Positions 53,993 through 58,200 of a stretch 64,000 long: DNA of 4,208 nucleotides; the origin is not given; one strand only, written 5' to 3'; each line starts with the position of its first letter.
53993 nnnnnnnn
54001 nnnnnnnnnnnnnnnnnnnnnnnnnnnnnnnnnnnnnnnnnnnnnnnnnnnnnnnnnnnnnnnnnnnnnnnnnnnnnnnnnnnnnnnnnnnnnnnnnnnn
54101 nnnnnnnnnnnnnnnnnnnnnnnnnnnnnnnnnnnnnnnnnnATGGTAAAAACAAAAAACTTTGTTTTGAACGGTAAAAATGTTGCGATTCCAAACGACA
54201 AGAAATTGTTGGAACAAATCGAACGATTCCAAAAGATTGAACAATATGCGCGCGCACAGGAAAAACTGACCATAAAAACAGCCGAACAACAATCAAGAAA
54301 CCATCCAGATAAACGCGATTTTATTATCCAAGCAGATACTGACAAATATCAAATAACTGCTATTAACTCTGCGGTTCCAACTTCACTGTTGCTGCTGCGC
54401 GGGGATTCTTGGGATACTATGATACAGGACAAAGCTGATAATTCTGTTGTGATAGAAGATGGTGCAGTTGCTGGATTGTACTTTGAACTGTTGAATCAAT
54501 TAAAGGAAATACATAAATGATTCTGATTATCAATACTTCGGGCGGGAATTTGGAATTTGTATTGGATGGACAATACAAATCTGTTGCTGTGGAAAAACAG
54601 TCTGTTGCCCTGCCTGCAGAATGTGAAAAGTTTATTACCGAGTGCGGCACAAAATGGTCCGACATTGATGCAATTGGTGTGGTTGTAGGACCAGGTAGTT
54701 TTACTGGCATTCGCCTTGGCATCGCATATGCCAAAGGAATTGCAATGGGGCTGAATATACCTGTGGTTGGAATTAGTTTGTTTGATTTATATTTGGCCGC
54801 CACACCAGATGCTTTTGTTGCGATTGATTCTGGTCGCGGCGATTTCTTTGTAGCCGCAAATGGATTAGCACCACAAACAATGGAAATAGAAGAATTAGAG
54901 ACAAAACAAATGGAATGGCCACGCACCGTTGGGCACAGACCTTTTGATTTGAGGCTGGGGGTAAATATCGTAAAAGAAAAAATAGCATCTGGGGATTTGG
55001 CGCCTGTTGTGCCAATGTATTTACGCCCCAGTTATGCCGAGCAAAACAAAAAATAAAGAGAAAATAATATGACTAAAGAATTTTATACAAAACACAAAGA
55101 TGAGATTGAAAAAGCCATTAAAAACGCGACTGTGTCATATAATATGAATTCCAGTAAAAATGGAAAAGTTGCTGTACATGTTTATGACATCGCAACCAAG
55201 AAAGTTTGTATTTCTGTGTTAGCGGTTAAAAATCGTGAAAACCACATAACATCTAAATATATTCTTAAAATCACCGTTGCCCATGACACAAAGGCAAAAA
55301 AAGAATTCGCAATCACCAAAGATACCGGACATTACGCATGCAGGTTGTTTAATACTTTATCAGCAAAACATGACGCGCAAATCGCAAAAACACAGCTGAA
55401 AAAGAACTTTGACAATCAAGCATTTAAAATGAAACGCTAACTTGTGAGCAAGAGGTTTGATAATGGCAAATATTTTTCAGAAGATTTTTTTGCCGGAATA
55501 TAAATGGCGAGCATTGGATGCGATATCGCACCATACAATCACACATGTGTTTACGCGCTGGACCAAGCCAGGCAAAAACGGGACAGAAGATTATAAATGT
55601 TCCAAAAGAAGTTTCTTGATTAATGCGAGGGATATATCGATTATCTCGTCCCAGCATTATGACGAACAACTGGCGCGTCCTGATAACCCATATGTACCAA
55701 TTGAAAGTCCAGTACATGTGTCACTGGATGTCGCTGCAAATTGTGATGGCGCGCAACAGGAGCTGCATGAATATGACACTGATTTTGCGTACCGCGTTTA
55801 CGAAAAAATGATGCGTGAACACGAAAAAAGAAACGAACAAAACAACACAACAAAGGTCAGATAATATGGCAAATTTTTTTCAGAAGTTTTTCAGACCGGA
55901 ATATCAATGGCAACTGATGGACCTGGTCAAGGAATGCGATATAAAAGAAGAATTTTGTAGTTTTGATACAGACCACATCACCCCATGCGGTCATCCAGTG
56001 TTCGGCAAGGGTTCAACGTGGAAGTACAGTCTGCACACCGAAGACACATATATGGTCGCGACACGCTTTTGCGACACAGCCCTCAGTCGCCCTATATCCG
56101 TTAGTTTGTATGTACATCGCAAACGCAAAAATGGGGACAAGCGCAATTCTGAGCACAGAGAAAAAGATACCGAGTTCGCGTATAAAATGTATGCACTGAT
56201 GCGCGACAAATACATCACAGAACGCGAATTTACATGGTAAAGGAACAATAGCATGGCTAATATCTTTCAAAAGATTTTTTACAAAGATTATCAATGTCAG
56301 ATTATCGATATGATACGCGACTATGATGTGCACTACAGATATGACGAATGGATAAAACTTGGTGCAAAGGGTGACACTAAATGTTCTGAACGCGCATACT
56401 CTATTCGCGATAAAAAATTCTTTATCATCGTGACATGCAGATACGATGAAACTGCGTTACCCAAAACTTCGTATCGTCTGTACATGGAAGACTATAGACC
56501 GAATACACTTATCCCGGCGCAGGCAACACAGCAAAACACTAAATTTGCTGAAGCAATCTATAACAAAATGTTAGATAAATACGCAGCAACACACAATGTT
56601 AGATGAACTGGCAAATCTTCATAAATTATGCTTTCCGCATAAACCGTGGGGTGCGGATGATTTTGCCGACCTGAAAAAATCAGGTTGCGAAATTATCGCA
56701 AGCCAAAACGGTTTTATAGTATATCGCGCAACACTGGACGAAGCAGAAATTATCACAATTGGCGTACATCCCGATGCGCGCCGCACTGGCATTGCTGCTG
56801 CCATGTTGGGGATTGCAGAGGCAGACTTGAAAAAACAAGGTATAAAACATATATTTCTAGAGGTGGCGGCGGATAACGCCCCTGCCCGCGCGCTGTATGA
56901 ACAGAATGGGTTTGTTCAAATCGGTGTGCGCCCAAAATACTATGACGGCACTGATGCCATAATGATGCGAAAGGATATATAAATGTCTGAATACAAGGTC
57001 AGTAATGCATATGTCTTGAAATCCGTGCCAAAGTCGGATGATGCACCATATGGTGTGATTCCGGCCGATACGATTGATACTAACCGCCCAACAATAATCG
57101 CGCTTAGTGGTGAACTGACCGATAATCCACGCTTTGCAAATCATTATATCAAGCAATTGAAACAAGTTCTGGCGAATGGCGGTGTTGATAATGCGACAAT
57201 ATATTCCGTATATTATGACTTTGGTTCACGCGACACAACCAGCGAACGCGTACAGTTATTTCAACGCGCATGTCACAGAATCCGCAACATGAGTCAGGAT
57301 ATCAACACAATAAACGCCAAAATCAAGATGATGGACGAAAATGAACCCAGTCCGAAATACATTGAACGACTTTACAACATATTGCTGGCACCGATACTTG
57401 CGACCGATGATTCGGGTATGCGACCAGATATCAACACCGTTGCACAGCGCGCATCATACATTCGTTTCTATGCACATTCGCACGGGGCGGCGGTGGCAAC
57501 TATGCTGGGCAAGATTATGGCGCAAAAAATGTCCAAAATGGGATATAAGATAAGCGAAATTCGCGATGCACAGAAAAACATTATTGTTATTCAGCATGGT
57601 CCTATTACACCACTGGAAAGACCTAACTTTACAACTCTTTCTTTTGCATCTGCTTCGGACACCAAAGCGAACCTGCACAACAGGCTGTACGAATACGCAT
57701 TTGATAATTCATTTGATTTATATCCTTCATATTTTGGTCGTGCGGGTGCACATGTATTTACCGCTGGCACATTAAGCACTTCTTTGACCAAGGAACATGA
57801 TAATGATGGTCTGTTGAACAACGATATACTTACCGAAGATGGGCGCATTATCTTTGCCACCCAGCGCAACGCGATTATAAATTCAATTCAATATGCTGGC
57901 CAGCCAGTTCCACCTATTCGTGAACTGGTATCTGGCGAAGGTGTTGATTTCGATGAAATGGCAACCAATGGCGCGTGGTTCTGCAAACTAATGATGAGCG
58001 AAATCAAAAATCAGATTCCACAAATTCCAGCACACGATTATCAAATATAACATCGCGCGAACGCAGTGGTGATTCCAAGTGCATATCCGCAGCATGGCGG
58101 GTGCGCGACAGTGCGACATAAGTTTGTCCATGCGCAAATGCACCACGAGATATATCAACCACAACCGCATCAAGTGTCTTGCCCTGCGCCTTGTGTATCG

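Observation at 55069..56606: Four tandem small paralogues (three starting MAN(I/F)FQK(I/F)F) wedged between tsaB and rimI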

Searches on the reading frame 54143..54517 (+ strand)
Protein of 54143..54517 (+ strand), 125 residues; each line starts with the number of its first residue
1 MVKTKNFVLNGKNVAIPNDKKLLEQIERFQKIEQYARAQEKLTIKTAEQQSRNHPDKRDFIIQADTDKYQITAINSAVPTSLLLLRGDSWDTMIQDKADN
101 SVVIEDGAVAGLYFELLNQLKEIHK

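Call 3: search_protein_families(library=pfam, proteins=[window:54143-54517:+], max_evalue=1)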
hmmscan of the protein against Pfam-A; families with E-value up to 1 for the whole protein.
window:54143-54517:+ (125 aa): 1 family
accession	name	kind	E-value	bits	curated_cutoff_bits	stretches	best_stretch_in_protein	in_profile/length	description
PF25796.1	BREX_BrxC_4th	-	0.013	15.4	27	1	14-44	83-113/173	BREX ATP-binding protein BrxC 4th domain with six-stranded beta sheet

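Call 4: search_protein_families(library=ncbifam, proteins=[window:54143-54517:+], max_evalue=1)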
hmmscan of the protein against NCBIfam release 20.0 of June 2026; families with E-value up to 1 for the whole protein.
window:54143-54517:+ (125 aa): 2 families
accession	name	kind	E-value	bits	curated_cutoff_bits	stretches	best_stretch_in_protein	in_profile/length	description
TIGR03481.1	HpnM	hypoth_equivalog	0.036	13.3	160.1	1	27-76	113-162/200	hopanoid biosynthesis associated membrane protein HpnM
NF001372.0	PRK00278.1-4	subfamily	0.037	13.1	370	1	18-76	27-87/295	indole-3-glycerol phosphate synthase TrpC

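Call 35: search_protein_families(library=phrogs, proteins=[window:54143-54517:+], max_evalue=1)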
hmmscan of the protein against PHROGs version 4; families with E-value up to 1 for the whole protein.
window:54143-54517:+ (125 aa): 2 families
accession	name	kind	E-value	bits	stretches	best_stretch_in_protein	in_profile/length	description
phrog_15080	-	unknown function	0.01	17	1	62-86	10-34/60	-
phrog_35818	-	unknown function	0.2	12.6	1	18-42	20-41/42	-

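Call 36: search_protein_families(library=padloc, proteins=[window:54143-54517:+], max_evalue=1)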
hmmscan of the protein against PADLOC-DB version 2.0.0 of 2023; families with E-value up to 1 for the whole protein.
window:54143-54517:+ (125 aa): 0 families

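Call 78: search_protein_families(library=pfam, alignment_id=A9, max_evalue=1)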
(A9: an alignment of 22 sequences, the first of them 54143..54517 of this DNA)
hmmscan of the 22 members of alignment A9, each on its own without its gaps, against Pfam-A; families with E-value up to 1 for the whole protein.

A. member 1, window:54143-54517:+ (125 aa): 1 family
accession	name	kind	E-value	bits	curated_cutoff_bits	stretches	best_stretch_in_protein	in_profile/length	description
PF25796.1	BREX_BrxC_4th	-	0.013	15.4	27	1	14-44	83-113/173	BREX ATP-binding protein BrxC 4th domain with six-stranded beta sheet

B. families by the number of members that match (of 22 scanned): 18 families
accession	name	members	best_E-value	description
PF08769.17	Spo0A_C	1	0.0016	Sporulation initiation factor Spo0A C terminal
PF04109.21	ATG9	1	0.0033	Autophagy protein ATG9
PF00714.22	IFN-gamma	1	0.0037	Interferon gamma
PF24735.1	DUF7686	1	0.01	Domain of unknown function (DUF7686)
PF25796.1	BREX_BrxC_4th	1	0.013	BREX ATP-binding protein BrxC 4th domain with six-stranded beta sheet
PF16301.11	DUF4943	1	0.033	Domain of unknown function (DUF4943)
PF19019.6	Phlebo_G2_C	1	0.035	Phlebovirus glycoprotein G2 C-terminal domain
PF11178.13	DUF2963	1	0.04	Protein of unknown function (DUF2963)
PF04411.18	PDDEXK_7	1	0.064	PD-(D/E)XK nuclease superfamily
PF14202.11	TnpW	1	0.079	Transposon-encoded protein TnpW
PF07498.18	Rho_N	1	0.081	Rho termination factor, N-terminal domain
PF23256.1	CHX17_2nd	1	0.087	Plant cation/H(+) antiporter domain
PF23863.2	CdsD_PD1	1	0.092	CdsD PD1 domain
PF22820.2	TcaA_3rd_4th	1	0.11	TcaA protein 3rd/4th domain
PF21456.2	Gp7_6th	1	0.12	Baseplate wedge protein gp7, domain VI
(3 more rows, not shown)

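Call 79: search_solved_structures(query=A9, max_evalue=10)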
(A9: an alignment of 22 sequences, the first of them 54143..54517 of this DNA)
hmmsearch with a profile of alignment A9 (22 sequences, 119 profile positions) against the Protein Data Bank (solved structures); distinct sequences matched with E-value up to 10: 1.
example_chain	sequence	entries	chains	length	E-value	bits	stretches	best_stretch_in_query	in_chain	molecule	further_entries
4eq9_A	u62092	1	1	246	0.95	13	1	55-100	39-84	ABC transporter substrate-binding protein-amino acid transport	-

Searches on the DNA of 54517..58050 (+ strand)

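Call 9: search_dna_similar(query=window:54517-58050:+, collection=phages, mode=distant)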
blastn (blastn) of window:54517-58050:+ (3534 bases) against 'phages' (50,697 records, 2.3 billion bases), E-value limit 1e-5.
No match.
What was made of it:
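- On Anti-phage defence or anti-defence systems: No DNA match in the phage collection (call 9).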

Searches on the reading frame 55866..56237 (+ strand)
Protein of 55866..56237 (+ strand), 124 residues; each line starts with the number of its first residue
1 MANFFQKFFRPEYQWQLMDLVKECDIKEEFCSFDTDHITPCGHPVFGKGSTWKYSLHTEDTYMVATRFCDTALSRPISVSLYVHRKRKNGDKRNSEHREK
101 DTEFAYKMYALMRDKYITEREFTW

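Call 3: search_protein_families(library=pfam, proteins=[window:55866-56237:+], max_evalue=1)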
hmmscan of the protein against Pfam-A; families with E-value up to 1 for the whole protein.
window:55866-56237:+ (124 aa): 1 family
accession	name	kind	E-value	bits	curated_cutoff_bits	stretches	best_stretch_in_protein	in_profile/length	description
PF23015.2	zf-WIZ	-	0.14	11.9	27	1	60-79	2-21/35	Zinc finger found in WIZ protein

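Call 4: search_protein_families(library=ncbifam, proteins=[window:55866-56237:+], max_evalue=1)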
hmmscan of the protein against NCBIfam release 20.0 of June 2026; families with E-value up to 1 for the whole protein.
window:55866-56237:+ (124 aa): 0 families

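Call 35: search_protein_families(library=phrogs, proteins=[window:55866-56237:+], max_evalue=1)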
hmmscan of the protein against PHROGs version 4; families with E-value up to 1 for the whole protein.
window:55866-56237:+ (124 aa): 2 families
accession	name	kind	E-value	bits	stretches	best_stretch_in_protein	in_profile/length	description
phrog_22120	-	unknown function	0.095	14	1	23-71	26-75/94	-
phrog_33436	-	unknown function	0.38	11.9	1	90-122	77-109/117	-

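Call 36: search_protein_families(library=padloc, proteins=[window:55866-56237:+], max_evalue=1)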
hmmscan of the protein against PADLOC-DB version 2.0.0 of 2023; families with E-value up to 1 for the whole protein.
window:55866-56237:+ (124 aa): 0 families
